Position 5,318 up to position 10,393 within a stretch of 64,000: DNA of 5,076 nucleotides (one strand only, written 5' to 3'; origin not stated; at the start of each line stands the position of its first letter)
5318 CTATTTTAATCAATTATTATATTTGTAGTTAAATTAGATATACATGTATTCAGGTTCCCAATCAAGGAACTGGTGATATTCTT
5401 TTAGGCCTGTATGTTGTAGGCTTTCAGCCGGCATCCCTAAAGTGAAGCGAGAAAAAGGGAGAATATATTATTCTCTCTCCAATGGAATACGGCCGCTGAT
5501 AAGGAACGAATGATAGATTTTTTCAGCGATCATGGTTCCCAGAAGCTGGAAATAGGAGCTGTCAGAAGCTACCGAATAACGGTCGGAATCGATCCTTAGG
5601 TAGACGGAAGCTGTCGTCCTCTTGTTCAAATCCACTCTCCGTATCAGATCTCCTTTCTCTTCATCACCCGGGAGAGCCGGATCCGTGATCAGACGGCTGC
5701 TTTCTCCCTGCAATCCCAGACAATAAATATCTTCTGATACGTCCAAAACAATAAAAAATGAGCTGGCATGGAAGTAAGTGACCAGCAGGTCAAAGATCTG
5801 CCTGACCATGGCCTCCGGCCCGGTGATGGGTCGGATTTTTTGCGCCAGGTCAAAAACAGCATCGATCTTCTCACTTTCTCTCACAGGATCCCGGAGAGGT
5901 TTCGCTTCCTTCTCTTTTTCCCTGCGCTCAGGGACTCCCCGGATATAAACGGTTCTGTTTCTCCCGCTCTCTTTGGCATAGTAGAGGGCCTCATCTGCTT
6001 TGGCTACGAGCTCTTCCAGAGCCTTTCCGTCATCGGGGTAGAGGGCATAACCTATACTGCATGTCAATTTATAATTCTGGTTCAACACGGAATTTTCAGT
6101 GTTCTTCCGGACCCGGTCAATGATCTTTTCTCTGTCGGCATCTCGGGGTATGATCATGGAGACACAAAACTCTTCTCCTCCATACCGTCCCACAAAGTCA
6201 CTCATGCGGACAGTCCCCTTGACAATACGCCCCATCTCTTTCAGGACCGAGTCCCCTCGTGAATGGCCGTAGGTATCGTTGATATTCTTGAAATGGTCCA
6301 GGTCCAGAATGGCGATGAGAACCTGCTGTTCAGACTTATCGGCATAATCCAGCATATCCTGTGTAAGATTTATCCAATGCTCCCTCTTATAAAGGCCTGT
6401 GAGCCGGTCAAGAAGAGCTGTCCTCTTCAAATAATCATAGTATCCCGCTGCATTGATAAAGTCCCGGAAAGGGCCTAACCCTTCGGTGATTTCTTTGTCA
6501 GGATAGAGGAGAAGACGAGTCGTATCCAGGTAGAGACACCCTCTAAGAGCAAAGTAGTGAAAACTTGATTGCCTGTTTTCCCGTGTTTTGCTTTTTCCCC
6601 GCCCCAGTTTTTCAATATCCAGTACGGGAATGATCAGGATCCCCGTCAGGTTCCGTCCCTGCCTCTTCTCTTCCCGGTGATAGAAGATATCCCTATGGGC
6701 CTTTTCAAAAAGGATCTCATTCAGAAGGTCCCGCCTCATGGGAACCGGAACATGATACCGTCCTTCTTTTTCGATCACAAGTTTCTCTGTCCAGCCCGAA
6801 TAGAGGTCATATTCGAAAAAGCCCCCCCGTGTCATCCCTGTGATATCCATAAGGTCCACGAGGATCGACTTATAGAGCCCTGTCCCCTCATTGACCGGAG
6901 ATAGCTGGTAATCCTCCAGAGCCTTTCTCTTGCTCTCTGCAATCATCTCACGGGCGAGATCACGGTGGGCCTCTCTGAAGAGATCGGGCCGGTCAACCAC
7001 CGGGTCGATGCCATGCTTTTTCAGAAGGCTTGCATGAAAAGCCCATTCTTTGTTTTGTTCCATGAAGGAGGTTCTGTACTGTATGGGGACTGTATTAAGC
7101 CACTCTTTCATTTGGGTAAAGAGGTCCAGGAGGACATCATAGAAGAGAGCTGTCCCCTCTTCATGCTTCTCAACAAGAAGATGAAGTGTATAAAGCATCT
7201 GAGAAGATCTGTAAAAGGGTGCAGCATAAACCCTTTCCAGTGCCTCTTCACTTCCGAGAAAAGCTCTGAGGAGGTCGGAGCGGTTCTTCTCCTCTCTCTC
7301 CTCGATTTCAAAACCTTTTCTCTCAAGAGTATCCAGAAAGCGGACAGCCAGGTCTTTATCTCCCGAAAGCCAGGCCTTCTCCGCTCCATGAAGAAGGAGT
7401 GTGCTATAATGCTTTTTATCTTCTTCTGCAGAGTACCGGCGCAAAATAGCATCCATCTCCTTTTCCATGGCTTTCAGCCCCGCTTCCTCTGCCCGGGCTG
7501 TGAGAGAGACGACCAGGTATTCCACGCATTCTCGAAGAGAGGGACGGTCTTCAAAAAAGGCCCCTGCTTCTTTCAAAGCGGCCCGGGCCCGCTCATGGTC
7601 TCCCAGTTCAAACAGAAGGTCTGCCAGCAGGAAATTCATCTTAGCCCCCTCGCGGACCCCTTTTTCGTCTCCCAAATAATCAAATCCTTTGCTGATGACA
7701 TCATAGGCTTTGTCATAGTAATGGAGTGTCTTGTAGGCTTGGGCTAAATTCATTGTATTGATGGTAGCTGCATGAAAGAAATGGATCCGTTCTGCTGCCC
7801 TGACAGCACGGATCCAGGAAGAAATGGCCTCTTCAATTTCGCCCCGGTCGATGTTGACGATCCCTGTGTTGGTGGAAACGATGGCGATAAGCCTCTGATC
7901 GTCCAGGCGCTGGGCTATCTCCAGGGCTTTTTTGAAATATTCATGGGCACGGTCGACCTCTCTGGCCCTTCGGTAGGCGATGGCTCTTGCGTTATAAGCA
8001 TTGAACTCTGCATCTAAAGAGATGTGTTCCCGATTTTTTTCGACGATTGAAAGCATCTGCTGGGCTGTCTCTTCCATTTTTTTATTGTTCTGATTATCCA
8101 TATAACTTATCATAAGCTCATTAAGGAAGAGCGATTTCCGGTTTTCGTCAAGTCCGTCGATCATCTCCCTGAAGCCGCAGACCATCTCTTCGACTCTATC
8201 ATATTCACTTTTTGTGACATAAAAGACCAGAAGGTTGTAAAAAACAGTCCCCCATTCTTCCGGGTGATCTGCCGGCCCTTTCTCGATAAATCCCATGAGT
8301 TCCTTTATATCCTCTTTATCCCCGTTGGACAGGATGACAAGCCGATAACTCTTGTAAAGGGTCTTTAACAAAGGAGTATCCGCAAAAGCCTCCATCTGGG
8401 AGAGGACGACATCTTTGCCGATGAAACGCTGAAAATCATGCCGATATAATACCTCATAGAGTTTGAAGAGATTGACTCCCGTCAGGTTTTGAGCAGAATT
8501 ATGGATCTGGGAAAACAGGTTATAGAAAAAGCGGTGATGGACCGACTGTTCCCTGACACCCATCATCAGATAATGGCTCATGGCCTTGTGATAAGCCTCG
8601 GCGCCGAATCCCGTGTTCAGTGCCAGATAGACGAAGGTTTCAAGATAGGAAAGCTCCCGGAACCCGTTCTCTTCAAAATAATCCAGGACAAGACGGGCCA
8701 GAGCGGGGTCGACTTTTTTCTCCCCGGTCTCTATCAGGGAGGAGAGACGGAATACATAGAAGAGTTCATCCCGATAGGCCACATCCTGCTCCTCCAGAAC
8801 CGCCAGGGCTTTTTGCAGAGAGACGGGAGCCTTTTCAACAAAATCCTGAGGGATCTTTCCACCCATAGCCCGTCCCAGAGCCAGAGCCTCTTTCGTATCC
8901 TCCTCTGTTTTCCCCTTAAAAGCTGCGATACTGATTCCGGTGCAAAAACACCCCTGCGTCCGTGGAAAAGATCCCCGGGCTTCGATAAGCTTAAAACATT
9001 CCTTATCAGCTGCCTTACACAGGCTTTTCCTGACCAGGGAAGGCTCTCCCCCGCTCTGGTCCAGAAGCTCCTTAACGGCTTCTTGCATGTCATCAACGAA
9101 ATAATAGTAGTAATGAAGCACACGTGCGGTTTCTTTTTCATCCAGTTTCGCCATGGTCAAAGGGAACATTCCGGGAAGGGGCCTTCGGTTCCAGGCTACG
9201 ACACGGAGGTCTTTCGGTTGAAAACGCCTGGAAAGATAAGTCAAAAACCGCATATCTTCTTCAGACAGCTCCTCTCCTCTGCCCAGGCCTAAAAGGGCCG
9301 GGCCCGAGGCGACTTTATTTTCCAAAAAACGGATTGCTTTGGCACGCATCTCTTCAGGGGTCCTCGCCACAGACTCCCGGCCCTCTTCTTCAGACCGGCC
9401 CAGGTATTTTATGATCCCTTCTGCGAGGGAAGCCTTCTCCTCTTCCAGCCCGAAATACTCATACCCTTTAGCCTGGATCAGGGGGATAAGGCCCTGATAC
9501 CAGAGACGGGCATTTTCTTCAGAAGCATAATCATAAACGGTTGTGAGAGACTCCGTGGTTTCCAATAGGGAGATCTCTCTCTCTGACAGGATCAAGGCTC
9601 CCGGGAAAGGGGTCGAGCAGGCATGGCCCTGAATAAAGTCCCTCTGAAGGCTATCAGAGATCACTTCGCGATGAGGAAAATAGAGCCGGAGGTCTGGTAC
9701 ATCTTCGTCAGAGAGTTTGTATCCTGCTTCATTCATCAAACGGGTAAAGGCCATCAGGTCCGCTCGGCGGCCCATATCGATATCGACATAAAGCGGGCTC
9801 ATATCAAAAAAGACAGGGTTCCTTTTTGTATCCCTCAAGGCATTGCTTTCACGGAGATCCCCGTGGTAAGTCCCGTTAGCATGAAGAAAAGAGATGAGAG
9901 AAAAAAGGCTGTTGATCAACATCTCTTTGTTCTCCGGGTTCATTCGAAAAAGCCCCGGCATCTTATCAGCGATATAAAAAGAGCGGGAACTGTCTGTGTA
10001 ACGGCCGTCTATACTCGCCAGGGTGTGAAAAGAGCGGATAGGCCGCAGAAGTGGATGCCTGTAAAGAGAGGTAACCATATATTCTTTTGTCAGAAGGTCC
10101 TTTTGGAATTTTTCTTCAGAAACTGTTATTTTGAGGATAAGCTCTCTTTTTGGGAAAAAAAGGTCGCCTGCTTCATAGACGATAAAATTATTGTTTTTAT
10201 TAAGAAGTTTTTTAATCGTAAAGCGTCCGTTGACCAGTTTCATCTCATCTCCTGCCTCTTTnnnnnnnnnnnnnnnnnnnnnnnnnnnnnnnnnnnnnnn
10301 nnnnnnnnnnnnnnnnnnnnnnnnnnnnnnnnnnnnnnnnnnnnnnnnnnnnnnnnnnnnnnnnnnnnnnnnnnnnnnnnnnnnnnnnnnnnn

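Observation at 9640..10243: N-terminal kinase-like domains look catalytically degenerate (pseudokinase or atypical kinase)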

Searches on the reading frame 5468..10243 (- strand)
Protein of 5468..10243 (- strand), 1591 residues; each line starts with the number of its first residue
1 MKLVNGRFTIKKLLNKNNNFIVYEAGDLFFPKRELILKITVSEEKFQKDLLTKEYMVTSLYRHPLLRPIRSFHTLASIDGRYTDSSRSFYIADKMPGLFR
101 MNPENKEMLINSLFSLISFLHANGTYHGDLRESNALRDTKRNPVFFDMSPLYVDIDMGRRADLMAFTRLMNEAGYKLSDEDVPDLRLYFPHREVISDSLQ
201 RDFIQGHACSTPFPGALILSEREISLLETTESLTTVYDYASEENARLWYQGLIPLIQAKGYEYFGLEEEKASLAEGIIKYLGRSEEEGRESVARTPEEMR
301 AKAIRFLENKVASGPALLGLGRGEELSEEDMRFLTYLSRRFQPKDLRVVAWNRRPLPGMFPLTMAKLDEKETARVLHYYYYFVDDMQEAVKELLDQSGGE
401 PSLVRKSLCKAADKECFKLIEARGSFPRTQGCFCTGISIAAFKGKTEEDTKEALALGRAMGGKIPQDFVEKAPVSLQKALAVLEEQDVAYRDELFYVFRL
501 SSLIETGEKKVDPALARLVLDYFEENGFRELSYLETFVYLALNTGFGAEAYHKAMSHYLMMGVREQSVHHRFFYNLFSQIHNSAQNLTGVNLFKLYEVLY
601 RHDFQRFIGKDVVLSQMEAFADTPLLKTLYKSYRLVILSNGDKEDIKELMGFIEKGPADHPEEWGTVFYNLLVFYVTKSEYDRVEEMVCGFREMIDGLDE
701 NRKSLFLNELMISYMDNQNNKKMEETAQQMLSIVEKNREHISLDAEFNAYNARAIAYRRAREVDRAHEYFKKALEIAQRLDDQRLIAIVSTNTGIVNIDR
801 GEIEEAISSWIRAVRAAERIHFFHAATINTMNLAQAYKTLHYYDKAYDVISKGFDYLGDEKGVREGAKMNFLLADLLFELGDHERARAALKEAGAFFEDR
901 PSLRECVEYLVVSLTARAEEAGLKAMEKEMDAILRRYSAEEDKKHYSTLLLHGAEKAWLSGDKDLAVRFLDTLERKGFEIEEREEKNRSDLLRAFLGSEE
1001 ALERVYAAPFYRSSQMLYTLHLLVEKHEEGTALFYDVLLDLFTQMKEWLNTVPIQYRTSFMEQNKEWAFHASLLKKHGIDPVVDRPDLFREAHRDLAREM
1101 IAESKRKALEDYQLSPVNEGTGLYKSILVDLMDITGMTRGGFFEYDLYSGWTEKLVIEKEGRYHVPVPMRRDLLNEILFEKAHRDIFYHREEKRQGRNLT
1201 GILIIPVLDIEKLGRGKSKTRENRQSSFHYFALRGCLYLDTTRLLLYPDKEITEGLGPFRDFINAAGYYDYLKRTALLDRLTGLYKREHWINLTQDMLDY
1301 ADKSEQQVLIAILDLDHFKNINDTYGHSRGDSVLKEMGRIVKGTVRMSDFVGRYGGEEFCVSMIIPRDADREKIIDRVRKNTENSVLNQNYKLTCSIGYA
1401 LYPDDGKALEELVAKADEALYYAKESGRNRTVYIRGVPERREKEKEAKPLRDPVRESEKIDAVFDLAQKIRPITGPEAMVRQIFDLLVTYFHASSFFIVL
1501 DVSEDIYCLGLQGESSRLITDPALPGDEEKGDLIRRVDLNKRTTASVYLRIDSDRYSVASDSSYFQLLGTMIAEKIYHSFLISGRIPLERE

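Call 3: search_protein_families(library=pfam, proteins=[window:5468-10243:-], max_evalue=1)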
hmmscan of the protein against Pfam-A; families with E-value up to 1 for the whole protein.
window:5468-10243:- (1591 aa): 21 families
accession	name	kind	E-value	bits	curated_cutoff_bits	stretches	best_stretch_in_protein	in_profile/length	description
PF00990.26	GGDEF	-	1.1e-37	129.7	23.8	1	1276-1430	1-161/161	Diguanylate cyclase, GGDEF domain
PF07719.23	TPR_2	-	8.5e-09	35.3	27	2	748-777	2-31/34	Tetratricopeptide repeat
PF13424.12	TPR_12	-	1.3e-08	35.3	30.1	3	747-816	3-74/77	Tetratricopeptide repeat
PF17874.7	TPR_MalT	-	2.9e-08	33.8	45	1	752-994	6-249/336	MalT-like TPR region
PF13181.12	TPR_8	-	3.4e-06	27.2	25.7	2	867-893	1-27/34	Tetratricopeptide repeat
PF13432.12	TPR_16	-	4.7e-05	24.2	32.7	2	865-893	29-57/65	Tetratricopeptide repeat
PF14938.12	SNAP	-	0.00016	21.7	25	1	747-893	35-181/282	Soluble NSF attachment protein, SNAP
PF00515.34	TPR_1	-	0.00018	21.6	27.8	1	748-777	2-31/34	Tetratricopeptide repeat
PF13428.12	TPR_14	-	0.00023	22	23.5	1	872-904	6-38/44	Tetratricopeptide repeat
PF01261.30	AP_endonuc_2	-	0.0078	16.4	31.1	1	727-819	30-117/249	Xylose isomerase-like TIM barrel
PF14559.12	TPR_19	-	0.03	15.1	25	1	870-900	28-58/68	Tetratricopeptide repeat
PF18710.7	ComR_TPR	-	0.033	14.3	26.5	1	676-787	107-216/222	ComR tetratricopeptide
PF13374.12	TPR_10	-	0.053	14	27.5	1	749-780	4-35/42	Tetratricopeptide repeat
PF12862.13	ANAPC5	-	0.058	13.9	23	0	842-893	13-64/91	Anaphase-promoting complex subunit 5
PF13414.12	TPR_11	-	0.07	13.3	26.8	0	875-893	2-20/42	TPR repeat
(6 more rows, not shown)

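Call 4: search_protein_families(library=ncbifam, proteins=[window:5468-10243:-], max_evalue=1)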
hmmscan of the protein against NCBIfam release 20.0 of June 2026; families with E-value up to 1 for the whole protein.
window:5468-10243:- (1591 aa): 27 families (the best 25 are shown)
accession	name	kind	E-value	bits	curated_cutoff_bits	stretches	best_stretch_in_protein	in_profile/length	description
TIGR00254.1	GGDEF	domain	1.5e-44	151.7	37.4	1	1272-1433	1-166/168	diguanylate cyclase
NF038266.1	diguan_SiaD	equivalog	1.5e-38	132.6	290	1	1271-1430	89-251/252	biofilm regulation diguanylate cyclase SiaD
NF007135.0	PRK09581.1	equivalog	2.6e-38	132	474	1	1275-1433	291-454/457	PleD family two-component system response regulator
NF041606.1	dguan_cyc_DgcA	equivalog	5.3e-34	117.7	370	1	1278-1431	180-336/340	diguanylate cyclase DgcA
NF007380.0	PRK09894.1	equivalog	8.2e-34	117.3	256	1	1273-1435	126-288/296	diguanylate cyclase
NF051473.1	DigCycDgcsShew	equivalog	1.7e-33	116.3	400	1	1261-1430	121-287/291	diguanylate cyclase DgcS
NF007423.1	PRK09966.1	equivalog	2.2e-33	115.7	325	1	1271-1424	234-390/390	diguanylate cyclase DgcN/YfiN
NF047654.1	DiguCycDgcRLepto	equivalog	4.2e-29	101.4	500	1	1268-1432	125-294/295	diguanylate cyclase DgcR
NF007599.0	PRK10245.1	equivalog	6.5e-28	97.2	402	1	1275-1431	209-367/371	diguanylate cyclase AdrA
NF007298.0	PRK09776.1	equivalog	1.3e-27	96.2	1135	1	1272-1473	680-884/1111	diguanylate cyclase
NF040885.1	diguan_DgcJ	equivalog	1.4e-26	93.4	500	1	1269-1429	334-491/493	diguanylate cyclase DgcJ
NF011955.1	PRK15426.1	equivalog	3.1e-26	91.7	408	1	1272-1432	394-559/564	cellulose biosynthesis regulator diguanylate cyclase DgcQ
NF007474.0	PRK10060.1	equivalog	1.2e-25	89.8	782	1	1271-1430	232-391/663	cyclic di-GMP phosphodiesterase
NF045675.1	PhdiestaseDibA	equivalog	2.4e-24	85.6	980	1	1272-1434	199-365/623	phosphodiesterase DibA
NF050064.1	BlResRespRegCbrR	equivalog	1e-20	74.1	600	1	1270-1430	248-410/415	bile resistance response regulator CbrR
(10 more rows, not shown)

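Call 69: find_encoding_contigs(protein=window:5468-10243:-, flank=2000, max_places=3)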
Protein window:5468-10243:- (1591 aa): no gene with exactly this product is on record in the collection.

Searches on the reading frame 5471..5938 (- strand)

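Call 6: search_protein_families(library=pfam, proteins=[window:5471-5938:-], max_evalue=10)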
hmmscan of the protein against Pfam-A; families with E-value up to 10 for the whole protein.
seq(156 aa): 2 families
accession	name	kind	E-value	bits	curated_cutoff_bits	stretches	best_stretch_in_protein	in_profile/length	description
PF01817.26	CM_2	-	0.023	15.4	27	1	7-52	29-71/80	Chorismate mutase type II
PF05603.17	Hikeshi-like_N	-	0.11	12.7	27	1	101-140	39-72/133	Hikeshi-like, N-terminal domain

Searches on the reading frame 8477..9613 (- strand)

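Call 6: search_protein_families(library=pfam, proteins=[window:8477-9613:-], max_evalue=10)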
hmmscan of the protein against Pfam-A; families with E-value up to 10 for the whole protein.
seq(379 aa): 1 family
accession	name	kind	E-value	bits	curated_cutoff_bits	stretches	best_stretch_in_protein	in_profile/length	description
PF19317.4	Gag_p24_C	-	0.16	12.2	25.9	1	169-215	18-64/74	Gag protein p24 C-terminal domain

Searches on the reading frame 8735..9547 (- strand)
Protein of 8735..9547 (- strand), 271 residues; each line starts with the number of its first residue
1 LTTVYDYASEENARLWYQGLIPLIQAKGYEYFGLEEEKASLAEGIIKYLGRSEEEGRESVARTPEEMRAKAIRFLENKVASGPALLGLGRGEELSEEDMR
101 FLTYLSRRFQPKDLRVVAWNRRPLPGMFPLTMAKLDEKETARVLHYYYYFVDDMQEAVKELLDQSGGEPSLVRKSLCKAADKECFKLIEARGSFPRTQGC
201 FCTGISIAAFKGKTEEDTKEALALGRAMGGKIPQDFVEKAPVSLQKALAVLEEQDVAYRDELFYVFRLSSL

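Call 42: search_solved_structures(query=A4, max_evalue=10, show_alignments=2)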
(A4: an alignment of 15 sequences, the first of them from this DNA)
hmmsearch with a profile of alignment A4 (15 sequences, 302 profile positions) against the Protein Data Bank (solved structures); distinct sequences matched with E-value up to 10: 5.
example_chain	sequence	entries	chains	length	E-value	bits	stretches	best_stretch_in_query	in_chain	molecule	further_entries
3myd_A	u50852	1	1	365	0.11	14.6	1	24-113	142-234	Flagellar biosynthesis protein flhA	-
9k2p_A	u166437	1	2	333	1.3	11.1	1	175-203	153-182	Pyridoxal-5'-phosphate-dependent protein beta subunit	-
6ch3_A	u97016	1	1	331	2.5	10.2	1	20-78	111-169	Flagellar biosynthesis protein FlhA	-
6ch2_A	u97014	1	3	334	2.5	10.1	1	20-78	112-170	Flagellar biosynthesis protein FlhA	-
6ch1_A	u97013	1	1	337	2.6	10.1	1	20-78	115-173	Flagellar biosynthesis protein FlhA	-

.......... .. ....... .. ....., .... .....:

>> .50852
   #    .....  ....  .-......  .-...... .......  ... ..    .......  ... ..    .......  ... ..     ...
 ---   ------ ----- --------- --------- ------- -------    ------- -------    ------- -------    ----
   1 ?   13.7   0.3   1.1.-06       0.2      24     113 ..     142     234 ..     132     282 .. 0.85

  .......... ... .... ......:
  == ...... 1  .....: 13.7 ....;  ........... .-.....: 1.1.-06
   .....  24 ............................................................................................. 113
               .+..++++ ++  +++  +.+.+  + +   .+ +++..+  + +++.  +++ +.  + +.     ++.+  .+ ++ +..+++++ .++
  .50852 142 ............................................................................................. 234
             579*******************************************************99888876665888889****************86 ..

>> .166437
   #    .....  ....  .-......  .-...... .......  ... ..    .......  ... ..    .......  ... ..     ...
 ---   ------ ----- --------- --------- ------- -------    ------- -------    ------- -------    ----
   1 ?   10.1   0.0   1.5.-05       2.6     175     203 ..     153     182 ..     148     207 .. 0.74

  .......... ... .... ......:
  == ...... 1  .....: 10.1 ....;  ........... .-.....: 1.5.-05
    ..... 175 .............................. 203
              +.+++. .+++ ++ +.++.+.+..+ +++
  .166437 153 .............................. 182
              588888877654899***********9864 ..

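Call 56: predict_structure(alignment_id=A4)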
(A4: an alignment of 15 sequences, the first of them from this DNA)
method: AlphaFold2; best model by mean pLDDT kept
length: 271 residues; sequences in the alignment: 15
mean_pLDDT: 88.4   pTM: 0.83
mean pLDDT of the five models: 88.4, 88.0, 87.8, 87.2, 86.8
residues with pLDDT >= 90: 172; 70-90: 80; 50-70: 14; < 50: 5
segments of 3 or more residues with pLDDT < 50: 54-58
pLDDT, mean of each block of 10 residues (from residue 1): 94 95 96 82 87 50 85 94 95 90 95 96 93 94 93 91 92 91 90 86 73 82 89 94 92 87 84 66
secondary structure, 60 per line:
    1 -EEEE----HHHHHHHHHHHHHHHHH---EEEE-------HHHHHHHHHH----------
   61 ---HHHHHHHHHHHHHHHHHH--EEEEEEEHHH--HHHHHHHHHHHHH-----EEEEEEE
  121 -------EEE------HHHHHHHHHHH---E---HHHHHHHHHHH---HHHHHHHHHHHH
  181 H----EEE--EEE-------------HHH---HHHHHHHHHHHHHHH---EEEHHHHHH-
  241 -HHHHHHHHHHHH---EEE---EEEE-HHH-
elements in order: E2-5 H10-26 E30-33 H41-50 H64-81 E84-90 H96-108 E114-120 E128-130 H137-147 H155-165 H169-181 E186-188 E191-193 H213-227 E231-233 H234-239 H242-253 E257-259 E263-266
